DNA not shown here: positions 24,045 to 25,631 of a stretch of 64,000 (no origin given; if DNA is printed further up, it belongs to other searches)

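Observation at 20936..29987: Polyamine-type uptake/oxidation island with three PotD/F-like TAT lipoproteins but a single, split transporter core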

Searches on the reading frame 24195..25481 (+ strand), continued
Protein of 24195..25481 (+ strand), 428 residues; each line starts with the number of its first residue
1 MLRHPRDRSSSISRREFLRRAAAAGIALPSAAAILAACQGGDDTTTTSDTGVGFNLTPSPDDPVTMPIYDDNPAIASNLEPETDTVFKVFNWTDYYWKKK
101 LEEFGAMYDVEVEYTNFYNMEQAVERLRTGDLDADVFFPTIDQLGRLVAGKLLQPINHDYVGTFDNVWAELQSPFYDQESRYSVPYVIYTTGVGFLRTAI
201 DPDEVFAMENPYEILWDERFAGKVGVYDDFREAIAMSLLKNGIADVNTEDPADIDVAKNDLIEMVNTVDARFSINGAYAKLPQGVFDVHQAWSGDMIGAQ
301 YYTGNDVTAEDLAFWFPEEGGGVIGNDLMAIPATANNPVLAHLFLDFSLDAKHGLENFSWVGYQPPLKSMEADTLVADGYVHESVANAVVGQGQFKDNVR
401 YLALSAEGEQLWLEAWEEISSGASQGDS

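Call 27: find_encoding_contigs(protein=P0055, flank=9000, max_places=1)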
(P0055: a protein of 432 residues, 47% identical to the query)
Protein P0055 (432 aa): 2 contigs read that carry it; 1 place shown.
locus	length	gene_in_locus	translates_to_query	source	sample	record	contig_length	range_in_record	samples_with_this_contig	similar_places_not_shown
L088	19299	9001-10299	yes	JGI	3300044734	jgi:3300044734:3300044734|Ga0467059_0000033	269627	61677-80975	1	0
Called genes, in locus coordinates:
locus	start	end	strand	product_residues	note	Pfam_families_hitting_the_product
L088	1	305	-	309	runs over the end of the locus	PF03631:Virul_fac_BrkB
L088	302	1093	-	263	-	PF01569:PAP2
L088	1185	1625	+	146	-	PF00583:Acetyltransf_1, PF13508:Acetyltransf_7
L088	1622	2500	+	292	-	PF02739:5_3_exonuc_N, PF01367:5_3_exonuc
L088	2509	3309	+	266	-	PF01073:3Beta_HSD, PF01370:Epimerase, PF04321:RmlD_sub_bind (weak), PF05368:NmrA (weak), PF16363:GDP_Man_Dehyd, PF13460:NAD_binding_10, PF07993:NAD_binding_4 (weak)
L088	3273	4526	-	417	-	PF02771:Acyl-CoA_dh_N, PF02770:Acyl-CoA_dh_M, PF00441:Acyl-CoA_dh_1, PF08028:Acyl-CoA_dh_2, PF22924:ACOX_C_alpha1 (weak)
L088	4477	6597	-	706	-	PF13380:CoA_binding_2, PF13607:Succ_CoA_lig, PF13549:ATP-grasp_5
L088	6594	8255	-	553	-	PF00890:FAD_binding_2 (faint), PF01266:DAO (faint), PF07992:Pyr_redox_2 (faint), PF13450:NAD_binding_8, PF01593:Amino_oxidase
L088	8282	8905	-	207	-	PF00440:TetR_N, PF13977:TetR_C_6, PF17940:TetR_C_31 (weak), PF16925:TetR_C_13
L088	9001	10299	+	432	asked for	PF01547:SBP_bac_1, PF13416:SBP_bac_8, PF13343:SBP_bac_6 (weak)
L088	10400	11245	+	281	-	PF00528:BPD_transp_1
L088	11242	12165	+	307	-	PF00528:BPD_transp_1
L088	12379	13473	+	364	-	-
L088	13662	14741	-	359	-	PF00005:ABC_tran, PF13304:AAA_21 (faint), PF08402:TOBE_2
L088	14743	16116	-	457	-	PF00202:Aminotran_3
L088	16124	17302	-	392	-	PF02771:Acyl-CoA_dh_N, PF02770:Acyl-CoA_dh_M, PF00441:Acyl-CoA_dh_1, PF08028:Acyl-CoA_dh_2, PF22924:ACOX_C_alpha1 (weak)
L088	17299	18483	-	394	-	PF00355:Rieske, PF00848:Ring_hydroxyl_A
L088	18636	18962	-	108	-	PF02311:AraC_binding (weak), PF07883:Cupin_2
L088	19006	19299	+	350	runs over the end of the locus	PF06224:AlkZ-like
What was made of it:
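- ADP-forming ACS plus ECH (plus acyl-CoA dehydrogenases in L088, call 27) fit a CoA-dependent betaine-type route.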

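Call 28: find_encoding_contigs(protein=P0108, flank=9000, max_places=1)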
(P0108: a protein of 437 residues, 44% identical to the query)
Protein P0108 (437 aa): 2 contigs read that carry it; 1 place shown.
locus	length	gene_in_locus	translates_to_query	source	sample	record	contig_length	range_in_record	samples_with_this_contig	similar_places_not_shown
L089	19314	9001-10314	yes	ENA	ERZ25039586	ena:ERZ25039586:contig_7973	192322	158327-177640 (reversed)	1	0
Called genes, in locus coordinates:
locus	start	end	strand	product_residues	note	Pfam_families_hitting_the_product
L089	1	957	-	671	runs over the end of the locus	PF00528:BPD_transp_1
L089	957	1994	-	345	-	PF00005:ABC_tran, PF13304:AAA_21 (faint)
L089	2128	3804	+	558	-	PF00732:GMC_oxred_N, PF01266:DAO (faint), PF05199:GMC_oxred_C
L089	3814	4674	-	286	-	PF00892:EamA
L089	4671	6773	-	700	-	PF02629:CoA_binding, PF13380:CoA_binding_2, PF13607:Succ_CoA_lig, PF13549:ATP-grasp_5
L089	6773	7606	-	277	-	PF00378:ECH_1, PF16113:ECH_2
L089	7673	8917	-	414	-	PF00890:FAD_binding_2 (weak), PF01266:DAO (weak), PF01593:Amino_oxidase, PF01946:Thi4 (weak), PF07992:Pyr_redox_2 (faint), PF12831:FAD_oxidored (weak), PF13450:NAD_binding_8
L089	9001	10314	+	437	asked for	PF01547:SBP_bac_1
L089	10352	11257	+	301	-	PF00528:BPD_transp_1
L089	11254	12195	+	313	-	PF00528:BPD_transp_1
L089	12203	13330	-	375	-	PF00005:ABC_tran, PF13304:AAA_21 (faint), PF08402:TOBE_2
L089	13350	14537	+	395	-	PF07690:MFS_1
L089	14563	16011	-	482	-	PF00171:Aldedh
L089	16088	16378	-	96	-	PF03992:ABM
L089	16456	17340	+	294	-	PF00561:Abhydrolase_1, PF12146:Hydrolase_4, PF12697:Abhydrolase_6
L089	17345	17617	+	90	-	-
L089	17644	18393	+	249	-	PF08713:DNA_alkylation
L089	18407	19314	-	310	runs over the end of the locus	PF00296:Bac_luciferase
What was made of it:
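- The ancestral order without SBP1 and the small ORF is seen in L089: OpuA-ABC/GMC/EamA/ACS/ECH/AOX | SBP2-PotB-PotC | PotA(-) | MFS | Aldh (call 28). In relatives without SBP1 and the small ORF, the oxidase is simply the first gene of the cytoplasmic ECH/ACS operon (call 28).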
